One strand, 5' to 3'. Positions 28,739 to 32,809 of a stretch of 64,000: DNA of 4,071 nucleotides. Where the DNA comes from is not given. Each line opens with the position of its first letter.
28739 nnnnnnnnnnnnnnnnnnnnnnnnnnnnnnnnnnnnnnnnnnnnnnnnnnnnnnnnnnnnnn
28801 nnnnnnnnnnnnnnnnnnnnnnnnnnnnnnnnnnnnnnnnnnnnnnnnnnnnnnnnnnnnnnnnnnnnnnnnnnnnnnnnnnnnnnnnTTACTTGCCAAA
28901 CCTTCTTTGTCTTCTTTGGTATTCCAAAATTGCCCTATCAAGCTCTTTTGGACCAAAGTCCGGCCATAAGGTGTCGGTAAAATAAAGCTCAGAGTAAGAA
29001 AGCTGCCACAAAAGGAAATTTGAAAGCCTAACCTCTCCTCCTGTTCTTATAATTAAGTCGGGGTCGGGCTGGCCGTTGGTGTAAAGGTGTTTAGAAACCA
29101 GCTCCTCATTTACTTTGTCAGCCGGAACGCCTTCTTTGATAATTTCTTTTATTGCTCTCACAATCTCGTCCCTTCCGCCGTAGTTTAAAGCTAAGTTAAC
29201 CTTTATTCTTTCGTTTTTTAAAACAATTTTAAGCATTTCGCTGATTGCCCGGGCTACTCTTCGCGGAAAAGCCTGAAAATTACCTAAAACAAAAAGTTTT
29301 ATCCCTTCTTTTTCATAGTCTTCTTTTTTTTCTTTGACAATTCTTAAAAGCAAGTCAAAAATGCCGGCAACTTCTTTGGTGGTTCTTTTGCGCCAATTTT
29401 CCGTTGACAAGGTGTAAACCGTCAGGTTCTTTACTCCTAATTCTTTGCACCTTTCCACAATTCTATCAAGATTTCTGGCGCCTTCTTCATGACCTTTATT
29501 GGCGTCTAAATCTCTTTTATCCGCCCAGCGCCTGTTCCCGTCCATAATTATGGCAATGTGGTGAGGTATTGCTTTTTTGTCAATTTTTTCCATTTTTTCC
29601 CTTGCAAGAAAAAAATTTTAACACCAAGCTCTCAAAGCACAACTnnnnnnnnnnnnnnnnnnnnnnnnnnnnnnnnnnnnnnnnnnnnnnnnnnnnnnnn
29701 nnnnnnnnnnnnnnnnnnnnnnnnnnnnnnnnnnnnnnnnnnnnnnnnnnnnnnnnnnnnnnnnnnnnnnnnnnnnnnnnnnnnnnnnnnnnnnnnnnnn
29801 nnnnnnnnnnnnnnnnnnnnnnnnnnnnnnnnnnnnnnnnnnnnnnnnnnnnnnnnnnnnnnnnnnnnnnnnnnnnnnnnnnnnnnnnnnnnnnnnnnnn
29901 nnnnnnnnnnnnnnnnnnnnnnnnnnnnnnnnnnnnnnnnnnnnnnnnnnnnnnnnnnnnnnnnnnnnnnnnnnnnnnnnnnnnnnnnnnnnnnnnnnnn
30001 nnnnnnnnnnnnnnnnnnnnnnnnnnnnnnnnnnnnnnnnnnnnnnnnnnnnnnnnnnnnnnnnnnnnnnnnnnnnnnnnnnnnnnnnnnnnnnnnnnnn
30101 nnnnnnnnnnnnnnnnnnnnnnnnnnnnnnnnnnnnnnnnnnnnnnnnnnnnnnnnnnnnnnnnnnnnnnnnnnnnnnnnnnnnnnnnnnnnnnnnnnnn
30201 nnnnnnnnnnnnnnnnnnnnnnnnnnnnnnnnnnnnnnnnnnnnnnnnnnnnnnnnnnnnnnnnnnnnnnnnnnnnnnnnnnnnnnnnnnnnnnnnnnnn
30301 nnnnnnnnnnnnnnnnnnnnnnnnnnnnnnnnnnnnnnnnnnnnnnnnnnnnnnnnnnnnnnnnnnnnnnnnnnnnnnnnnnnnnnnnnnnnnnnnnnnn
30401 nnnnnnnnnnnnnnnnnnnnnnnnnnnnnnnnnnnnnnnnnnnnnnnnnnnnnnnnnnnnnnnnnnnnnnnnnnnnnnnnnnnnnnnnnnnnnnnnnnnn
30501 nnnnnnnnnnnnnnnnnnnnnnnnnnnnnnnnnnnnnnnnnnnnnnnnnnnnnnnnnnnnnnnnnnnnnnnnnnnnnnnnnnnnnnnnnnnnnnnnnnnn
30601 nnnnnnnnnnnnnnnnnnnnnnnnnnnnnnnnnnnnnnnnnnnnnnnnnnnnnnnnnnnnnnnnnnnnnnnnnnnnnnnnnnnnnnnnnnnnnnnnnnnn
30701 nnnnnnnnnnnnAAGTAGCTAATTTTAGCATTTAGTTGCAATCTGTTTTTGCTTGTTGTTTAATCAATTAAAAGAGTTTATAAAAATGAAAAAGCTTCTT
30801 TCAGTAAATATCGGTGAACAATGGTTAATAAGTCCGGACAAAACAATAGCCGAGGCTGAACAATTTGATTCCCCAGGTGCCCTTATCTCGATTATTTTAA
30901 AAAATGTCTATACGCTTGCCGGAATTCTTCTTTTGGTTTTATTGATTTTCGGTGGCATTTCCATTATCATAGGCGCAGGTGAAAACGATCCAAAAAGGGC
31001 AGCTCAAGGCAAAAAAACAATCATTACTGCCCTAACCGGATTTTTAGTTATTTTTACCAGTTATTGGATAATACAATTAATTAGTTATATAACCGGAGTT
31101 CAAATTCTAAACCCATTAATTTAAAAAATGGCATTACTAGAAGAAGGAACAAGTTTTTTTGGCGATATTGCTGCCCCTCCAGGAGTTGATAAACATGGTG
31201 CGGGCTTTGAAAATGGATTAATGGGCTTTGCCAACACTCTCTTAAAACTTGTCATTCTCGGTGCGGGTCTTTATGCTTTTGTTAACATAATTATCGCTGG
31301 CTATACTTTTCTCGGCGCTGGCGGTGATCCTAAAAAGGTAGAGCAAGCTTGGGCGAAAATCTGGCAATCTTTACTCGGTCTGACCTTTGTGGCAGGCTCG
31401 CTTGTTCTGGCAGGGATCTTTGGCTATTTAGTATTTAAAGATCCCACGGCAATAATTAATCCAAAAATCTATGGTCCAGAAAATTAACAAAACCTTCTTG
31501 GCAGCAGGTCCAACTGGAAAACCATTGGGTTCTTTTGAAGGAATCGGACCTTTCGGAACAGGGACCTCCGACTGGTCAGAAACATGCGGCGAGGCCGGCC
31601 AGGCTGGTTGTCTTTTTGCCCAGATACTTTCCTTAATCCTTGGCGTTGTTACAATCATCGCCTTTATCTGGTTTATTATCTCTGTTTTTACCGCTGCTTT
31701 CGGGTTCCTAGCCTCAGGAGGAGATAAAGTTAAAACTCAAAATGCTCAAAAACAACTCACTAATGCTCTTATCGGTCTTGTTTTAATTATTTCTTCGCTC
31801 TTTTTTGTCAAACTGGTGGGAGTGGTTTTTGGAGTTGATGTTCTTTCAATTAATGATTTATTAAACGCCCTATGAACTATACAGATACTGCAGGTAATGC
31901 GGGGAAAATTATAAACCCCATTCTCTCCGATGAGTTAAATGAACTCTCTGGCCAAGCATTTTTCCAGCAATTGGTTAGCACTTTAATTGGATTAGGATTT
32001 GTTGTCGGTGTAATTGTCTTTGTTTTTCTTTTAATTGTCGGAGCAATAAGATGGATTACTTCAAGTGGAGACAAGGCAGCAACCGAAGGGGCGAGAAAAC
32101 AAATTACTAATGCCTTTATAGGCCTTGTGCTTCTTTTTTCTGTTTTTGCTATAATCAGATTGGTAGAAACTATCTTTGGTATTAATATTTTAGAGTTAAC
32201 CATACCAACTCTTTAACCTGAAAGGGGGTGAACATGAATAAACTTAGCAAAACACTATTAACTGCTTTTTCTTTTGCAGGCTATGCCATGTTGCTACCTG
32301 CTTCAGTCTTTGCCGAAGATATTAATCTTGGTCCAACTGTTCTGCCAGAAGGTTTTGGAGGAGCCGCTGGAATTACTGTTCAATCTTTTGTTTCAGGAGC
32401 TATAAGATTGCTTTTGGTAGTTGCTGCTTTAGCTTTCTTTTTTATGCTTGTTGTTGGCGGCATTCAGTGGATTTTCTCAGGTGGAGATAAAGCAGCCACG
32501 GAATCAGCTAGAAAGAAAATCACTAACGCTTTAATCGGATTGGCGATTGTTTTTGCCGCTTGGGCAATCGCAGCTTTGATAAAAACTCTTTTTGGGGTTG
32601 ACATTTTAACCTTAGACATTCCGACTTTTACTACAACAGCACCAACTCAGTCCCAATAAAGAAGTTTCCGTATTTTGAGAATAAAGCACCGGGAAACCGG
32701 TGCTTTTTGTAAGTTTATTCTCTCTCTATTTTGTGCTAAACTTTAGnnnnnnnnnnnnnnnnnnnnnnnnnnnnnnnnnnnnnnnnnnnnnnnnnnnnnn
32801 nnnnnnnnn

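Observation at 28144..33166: Eight tandem TrbC/VirB2-like pilin paralogs, split by a convergent uppS-ispA pair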

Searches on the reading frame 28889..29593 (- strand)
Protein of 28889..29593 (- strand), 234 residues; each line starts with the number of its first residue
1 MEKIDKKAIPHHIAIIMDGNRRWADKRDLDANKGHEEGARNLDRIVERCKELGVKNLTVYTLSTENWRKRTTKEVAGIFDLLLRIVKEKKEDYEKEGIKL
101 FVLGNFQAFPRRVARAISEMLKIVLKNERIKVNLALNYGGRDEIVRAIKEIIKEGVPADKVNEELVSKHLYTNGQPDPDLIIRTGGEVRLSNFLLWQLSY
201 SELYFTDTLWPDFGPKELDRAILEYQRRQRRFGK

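Call 7: search_protein_families(library=pfam, proteins=[window:28889-29593:-], max_evalue=0.001)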
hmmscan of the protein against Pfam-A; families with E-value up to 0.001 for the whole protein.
window:28889-29593:- (234 aa): 1 family
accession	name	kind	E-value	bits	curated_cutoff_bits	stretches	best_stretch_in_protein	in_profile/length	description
PF01255.24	Prenyltransf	-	3.4e-81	272.4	27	1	16-233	1-219/219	Putative undecaprenyl diphosphate synthase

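Call 55: find_related_loci(query=window:28892-29593:-, collection=genome_contigs, flank=10000)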
Query window:28892-29593:- (234 aa) in genome_contigs; peptide patterns used: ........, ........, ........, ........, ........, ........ (x = any residue, [..] = any of these).
397 stretches matched a pattern; 49 encode a relative of the query (tblastn E <= 1e-3); 49 distinct loci.
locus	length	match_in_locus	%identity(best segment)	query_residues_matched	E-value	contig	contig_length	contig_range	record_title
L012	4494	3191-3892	78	1-234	6e-127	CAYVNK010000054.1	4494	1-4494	MAG TPA_asm: uncultured Gammaproteobacteria bacterium isolate binchicken_co387_100 genome assembly, contig: NODE_28334_l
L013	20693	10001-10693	71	3-233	6e-114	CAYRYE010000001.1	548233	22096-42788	MAG TPA_asm: uncultured Gammaproteobacteria bacterium isolate SRP068000_co4_7 genome assembly, contig: NODE_2_length_548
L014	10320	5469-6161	71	3-233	7e-106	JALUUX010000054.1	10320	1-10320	MAG: Candidatus Shapirobacteria bacterium isolate 128-326_metabat1_scaf2bin.052 128-326_scaffold_3227_c1, whole genome s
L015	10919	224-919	64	3-234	6e-105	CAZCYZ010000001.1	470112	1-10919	MAG TPA_asm: uncultured Gammaproteobacteria bacterium isolate SRP192927_co7_728 genome assembly, contig: NODE_2_length_4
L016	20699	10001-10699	63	2-234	2e-102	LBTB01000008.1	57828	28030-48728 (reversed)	MAG: Candidatus Shapirobacteria bacterium GW2011_GWF2_37_20 US46_C0008, whole genome shotgun sequence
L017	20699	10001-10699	64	2-234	3e-102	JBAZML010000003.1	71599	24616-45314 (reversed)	MAG: Candidatus Shapirobacteria bacterium isolate SO_2017_LW4_41 scaffold_1050_c1_LW137-91_2017, whole genome shotgun se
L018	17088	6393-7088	63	3-234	3e-102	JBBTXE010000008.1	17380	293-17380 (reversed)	MAG: Patescibacteria group bacterium isolate H52-bin029_1 H52_bin029_1_000000000008, whole genome shotgun sequence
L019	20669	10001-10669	52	10-233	4e-73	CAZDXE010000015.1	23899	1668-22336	MAG TPA_asm: uncultured Dehalococcoidales bacterium isolate SRP178699_co3_254 genome assembly, contig: NODE_695_length_2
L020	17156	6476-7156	50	3-234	4e-72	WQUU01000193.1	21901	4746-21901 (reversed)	MAG: Bacillota bacterium isolate Cu122P5bin9 JGI20166J26741_11703362, whole genome shotgun sequence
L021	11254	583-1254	45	9-233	1e-71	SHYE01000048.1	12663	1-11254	MAG: Dehalococcoidia bacterium isolate Baikal-deep-G111 BACOMB-C24011, whole genome shotgun sequence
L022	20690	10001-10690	48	5-233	1e-68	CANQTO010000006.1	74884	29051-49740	MAG: uncultured Oscillospiraceae bacterium isolate Lapin-008__bin48 genome assembly, contig: Lapin-008__NODE_420_length_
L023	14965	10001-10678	48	7-233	4e-68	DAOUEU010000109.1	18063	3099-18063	MAG TPA_asm: Dehalococcoidia bacterium isolate N7_337 k137_1253779, whole genome shotgun sequence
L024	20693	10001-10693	47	5-233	3e-67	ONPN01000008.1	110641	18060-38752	uncultured Clostridiales bacterium isolate RUG518 genome assembly, contig: scaffold_255, whole genome shotgun sequence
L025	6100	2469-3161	47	5-233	3e-67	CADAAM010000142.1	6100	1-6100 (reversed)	MAG: Ruminococcaceae bacterium isolate RUG13116 genome assembly, contig: RUG13116_asm_142, whole genome shotgun sequence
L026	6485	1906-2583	46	7-233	5e-67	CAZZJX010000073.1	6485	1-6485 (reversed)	MAG TPA_asm: uncultured Dehalococcoidales bacterium isolate SRP068000_co1_322 genome assembly, contig: NODE_26271_length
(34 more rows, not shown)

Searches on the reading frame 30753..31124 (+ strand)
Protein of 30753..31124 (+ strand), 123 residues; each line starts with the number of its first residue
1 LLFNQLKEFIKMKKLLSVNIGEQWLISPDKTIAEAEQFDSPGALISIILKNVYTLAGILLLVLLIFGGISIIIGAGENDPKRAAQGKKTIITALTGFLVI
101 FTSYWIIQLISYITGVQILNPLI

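Call 3: search_protein_families(library=pfam, proteins=[window:30753-31124:+], max_evalue=1)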
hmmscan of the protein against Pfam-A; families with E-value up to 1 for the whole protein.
window:30753-31124:+ (123 aa): 2 families
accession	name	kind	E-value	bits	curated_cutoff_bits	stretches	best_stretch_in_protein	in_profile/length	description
PF18895.5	T4SS_pilin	-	2.3e-07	31.2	26.6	1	42-107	6-68/71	Type IV secretion system pilin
PF19590.4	TrbL_3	-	0.016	14.6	23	1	54-114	72-128/379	TrbL/VirB6 plasmid conjugal transfer like protein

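Call 4: search_protein_families(library=ncbifam, proteins=[window:30753-31124:+], max_evalue=1)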
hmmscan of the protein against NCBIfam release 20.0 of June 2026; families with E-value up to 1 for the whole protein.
window:30753-31124:+ (123 aa): 1 family
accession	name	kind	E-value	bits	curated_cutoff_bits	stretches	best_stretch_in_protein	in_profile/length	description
NF045849.1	ICE_MMCAP2_0565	equivalog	2.3e-05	24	40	1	44-111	12-77/80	Mbov_0395 family pilin-like conjugal transfer protein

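Call 75: search_protein_families(library=phrogs, proteins=[window:30786-31124:+], max_evalue=0.01)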
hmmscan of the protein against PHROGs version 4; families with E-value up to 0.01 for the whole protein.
window:30786-31124:+ (112 aa): 0 families

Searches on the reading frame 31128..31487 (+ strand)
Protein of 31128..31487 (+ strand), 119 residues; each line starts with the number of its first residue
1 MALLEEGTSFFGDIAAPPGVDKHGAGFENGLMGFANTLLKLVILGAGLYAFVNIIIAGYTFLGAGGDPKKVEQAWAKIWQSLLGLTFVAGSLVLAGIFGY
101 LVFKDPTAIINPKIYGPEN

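Call 3: search_protein_families(library=pfam, proteins=[window:31128-31487:+], max_evalue=1)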
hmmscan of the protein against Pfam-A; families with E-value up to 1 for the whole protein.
window:31128-31487:+ (119 aa): 2 families
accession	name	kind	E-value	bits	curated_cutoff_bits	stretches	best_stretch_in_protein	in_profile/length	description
PF18895.5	T4SS_pilin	-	0.00036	21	26.6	1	34-98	8-71/71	Type IV secretion system pilin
PF19862.4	DUF6336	-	0.12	13.1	25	1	44-109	47-112/128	Family of unknown function (DUF6336)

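Call 4: search_protein_families(library=ncbifam, proteins=[window:31128-31487:+], max_evalue=1)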
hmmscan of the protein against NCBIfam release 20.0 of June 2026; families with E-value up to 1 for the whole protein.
window:31128-31487:+ (119 aa): 1 family
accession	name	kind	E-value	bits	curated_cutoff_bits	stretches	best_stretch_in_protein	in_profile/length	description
NF045849.1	ICE_MMCAP2_0565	equivalog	0.00014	21.4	40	1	40-97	15-75/80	Mbov_0395 family pilin-like conjugal transfer protein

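Call 75: search_protein_families(library=phrogs, proteins=[window:31128-31487:+], max_evalue=0.01)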
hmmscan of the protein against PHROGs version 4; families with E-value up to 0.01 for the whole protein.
window:31128-31487:+ (119 aa): 0 families

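Call 91: find_homologous_proteins(query=window:31128-31484:+, max_evalue=0.001)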
Query window:31128-31484:+ (119 aa): 184 proteins with E <= 0.001 among 208 candidates; the best 120 are listed.
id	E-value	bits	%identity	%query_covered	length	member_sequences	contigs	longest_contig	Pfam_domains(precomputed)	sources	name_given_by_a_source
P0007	2.6e-71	256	100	100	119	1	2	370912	-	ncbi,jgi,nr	ncbi:hypothetical protein C4578_00190 [Candidatus Microgenomates bacterium]|jgi:hypothetical protein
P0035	2.4e-48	181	77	92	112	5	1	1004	-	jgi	jgi:hypothetical protein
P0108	6.8e-47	177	76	93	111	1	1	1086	-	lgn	-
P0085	1.7e-45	172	69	93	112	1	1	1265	-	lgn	-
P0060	6.2e-45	170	70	97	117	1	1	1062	-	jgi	jgi:hypothetical protein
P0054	1.6e-44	169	74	91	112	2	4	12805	-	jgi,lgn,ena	-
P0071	1.0e-43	166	72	95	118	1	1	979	-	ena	-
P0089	1.1e-43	166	69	97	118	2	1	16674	-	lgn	-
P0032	1.5e-43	166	71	94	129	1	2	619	-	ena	-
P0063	1.9e-43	166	70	92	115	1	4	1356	-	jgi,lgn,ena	-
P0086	2.5e-43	165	75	92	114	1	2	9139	PF18895.6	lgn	-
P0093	9.2e-43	163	70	92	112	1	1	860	-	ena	-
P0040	2.4e-42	162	67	92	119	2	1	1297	PF18895.6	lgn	-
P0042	4.0e-42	161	68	91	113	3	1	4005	-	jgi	-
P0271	4.2e-42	161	73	94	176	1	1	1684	PF18895.6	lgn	-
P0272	1.4e-41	160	71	92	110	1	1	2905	PF18895.6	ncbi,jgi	jgi:hypothetical protein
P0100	1.2e-40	157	71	94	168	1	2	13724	PF18895.6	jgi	jgi:hypothetical protein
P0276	2.3e-40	156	69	91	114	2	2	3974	PF18895.6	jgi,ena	-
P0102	5.7e-40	154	66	92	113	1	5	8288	PF18895.6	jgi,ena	-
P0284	2.7e-38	149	64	90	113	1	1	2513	PF18895.6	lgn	-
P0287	1.0e-37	147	65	92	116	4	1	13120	PF18895.6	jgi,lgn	-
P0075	2.6e-37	146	58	98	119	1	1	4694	PF18895.6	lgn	-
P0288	4.3e-37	145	65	92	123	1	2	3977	PF18895.6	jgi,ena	-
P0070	1.7e-35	140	59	98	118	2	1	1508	PF18895.6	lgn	-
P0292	6.2e-35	138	76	76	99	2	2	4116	PF18895.6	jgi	jgi:hypothetical protein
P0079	4.0e-34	136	61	98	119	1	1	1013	PF18895.6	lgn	-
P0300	1.1e-32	131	59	92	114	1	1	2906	PF18895.6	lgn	-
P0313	9.1e-30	121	50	91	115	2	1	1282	PF18895.6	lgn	-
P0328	9.2e-28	115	60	76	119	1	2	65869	PF18895.6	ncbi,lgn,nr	ncbi:hypothetical protein KBI33_00965 [Candidatus Shapirobacteria bacterium]|nr:hypothetical protein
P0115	9.3e-28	115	54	92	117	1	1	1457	PF18895.6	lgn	-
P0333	2.4e-27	114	53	93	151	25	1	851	PF18895.6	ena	-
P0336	4.4e-27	113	54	90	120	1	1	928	PF18895.6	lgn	-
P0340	8.0e-27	112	55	92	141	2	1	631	PF18895.6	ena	-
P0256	9.1e-27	112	52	94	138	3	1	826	PF18895.6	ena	-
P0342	1.1e-26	112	48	92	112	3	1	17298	PF18895.6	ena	-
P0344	1.2e-26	111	55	87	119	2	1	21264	PF18895.6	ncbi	-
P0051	1.6e-26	111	54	82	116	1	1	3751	PF18895.6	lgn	-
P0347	2.2e-26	111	54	92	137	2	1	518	PF18895.6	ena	-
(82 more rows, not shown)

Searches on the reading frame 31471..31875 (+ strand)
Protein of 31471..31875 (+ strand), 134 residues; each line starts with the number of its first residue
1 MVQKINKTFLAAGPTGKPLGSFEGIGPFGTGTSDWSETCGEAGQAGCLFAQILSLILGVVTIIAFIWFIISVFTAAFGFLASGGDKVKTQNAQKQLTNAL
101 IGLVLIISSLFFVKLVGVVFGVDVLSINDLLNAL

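Call 3: search_protein_families(library=pfam, proteins=[window:31471-31875:+], max_evalue=1)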
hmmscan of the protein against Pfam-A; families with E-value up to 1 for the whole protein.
window:31471-31875:+ (134 aa): 2 families
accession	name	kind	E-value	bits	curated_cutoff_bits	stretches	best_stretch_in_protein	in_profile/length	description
PF18895.5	T4SS_pilin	-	6.4e-06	26.6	26.6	1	52-116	8-71/71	Type IV secretion system pilin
PF07219.19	HemY_N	-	0.91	10.1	31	1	52-103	20-70/107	HemY protein N-terminus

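Call 4: search_protein_families(library=ncbifam, proteins=[window:31471-31875:+], max_evalue=1)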
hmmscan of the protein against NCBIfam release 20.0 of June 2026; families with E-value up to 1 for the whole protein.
window:31471-31875:+ (134 aa): 1 family
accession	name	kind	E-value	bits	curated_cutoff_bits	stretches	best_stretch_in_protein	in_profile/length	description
NF045849.1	ICE_MMCAP2_0565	equivalog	0.0048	16.6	40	1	51-114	15-74/80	Mbov_0395 family pilin-like conjugal transfer protein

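Call 75: search_protein_families(library=phrogs, proteins=[window:31471-31875:+], max_evalue=0.01)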
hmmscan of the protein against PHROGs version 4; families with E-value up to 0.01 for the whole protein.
window:31471-31875:+ (134 aa): 0 families

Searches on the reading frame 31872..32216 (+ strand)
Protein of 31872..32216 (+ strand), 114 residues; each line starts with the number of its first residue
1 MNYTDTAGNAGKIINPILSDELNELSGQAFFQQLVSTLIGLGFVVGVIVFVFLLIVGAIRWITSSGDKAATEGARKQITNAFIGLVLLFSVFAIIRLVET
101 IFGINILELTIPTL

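Call 3: search_protein_families(library=pfam, proteins=[window:31872-32216:+], max_evalue=1)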
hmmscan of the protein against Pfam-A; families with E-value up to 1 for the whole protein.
window:31872-32216:+ (114 aa): 3 families
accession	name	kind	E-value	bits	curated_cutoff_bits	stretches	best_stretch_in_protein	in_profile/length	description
PF18895.5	T4SS_pilin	-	9.2e-07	29.3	26.6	1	43-97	17-70/71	Type IV secretion system pilin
PF19607.4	DUF6112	-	0.058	13.6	25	1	23-82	8-65/88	Family of unknown function (DUF6112)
PF13061.11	DUF3923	-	0.13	12.7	25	0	73-104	31-62/65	Protein of unknown function (DUF3923)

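Call 4: search_protein_families(library=ncbifam, proteins=[window:31872-32216:+], max_evalue=1)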
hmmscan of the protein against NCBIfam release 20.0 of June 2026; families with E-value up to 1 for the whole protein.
window:31872-32216:+ (114 aa): 3 families
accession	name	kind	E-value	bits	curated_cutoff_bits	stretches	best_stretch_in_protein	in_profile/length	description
NF045849.1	ICE_MMCAP2_0565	equivalog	2.8e-07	30.1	40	1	39-101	15-79/80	Mbov_0395 family pilin-like conjugal transfer protein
NF033770.1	exosort_XrtT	exception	0.05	12.2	250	1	50-107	34-84/472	exosortase T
NF033919.1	PA2779_fam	subfamily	0.92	9.7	40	1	28-57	80-109/123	PA2779 family protein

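Call 75: search_protein_families(library=phrogs, proteins=[window:31872-32216:+], max_evalue=0.01)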
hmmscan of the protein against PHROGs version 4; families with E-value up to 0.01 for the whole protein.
window:31872-32216:+ (114 aa): 0 families

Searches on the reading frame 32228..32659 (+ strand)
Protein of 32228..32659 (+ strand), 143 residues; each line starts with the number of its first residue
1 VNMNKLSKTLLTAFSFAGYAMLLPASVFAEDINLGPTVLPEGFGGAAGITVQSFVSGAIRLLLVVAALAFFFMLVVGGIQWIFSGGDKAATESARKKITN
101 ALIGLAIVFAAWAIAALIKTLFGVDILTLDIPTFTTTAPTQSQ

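Call 3: search_protein_families(library=pfam, proteins=[window:32228-32659:+], max_evalue=1)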
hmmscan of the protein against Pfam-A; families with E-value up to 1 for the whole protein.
window:32228-32659:+ (143 aa): 4 families
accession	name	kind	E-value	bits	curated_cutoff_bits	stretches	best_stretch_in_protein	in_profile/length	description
PF18895.5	T4SS_pilin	-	1.2e-07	32.2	26.6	1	61-117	15-70/71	Type IV secretion system pilin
PF03613.19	EIID-AGA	-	0.0066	16.1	25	1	46-128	123-202/265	PTS system mannose/fructose/sorbose family IID component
PF20970.2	MASE10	-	0.015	15.6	27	1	59-99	141-181/186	MASE10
PF04956.18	TrbC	-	0.12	13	27.9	1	3-118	4-98/98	TrbC/VIRB2 pilin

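Call 4: search_protein_families(library=ncbifam, proteins=[window:32228-32659:+], max_evalue=1)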
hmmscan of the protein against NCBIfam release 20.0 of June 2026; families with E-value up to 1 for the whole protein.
window:32228-32659:+ (143 aa): 2 families
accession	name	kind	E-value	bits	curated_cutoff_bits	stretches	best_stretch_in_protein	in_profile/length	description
NF045849.1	ICE_MMCAP2_0565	equivalog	0.00055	19.6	40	1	51-119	9-77/80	Mbov_0395 family pilin-like conjugal transfer protein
TIGR03943.1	TIGR03943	equivalog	0.21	10.9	88.8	1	52-118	6-72/221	TIGR03943 family putative permease subunit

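Call 75: search_protein_families(library=phrogs, proteins=[window:32234-32659:+], max_evalue=0.01)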
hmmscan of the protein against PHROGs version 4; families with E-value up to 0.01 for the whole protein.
window:32234-32659:+ (141 aa): 1 family
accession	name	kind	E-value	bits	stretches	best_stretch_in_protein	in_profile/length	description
phrog_1880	-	moron, auxiliary metabolic gene and host takeover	0.00027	21.6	1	61-133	89-164/235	PnuC-like nicotinamide mononucleotide transport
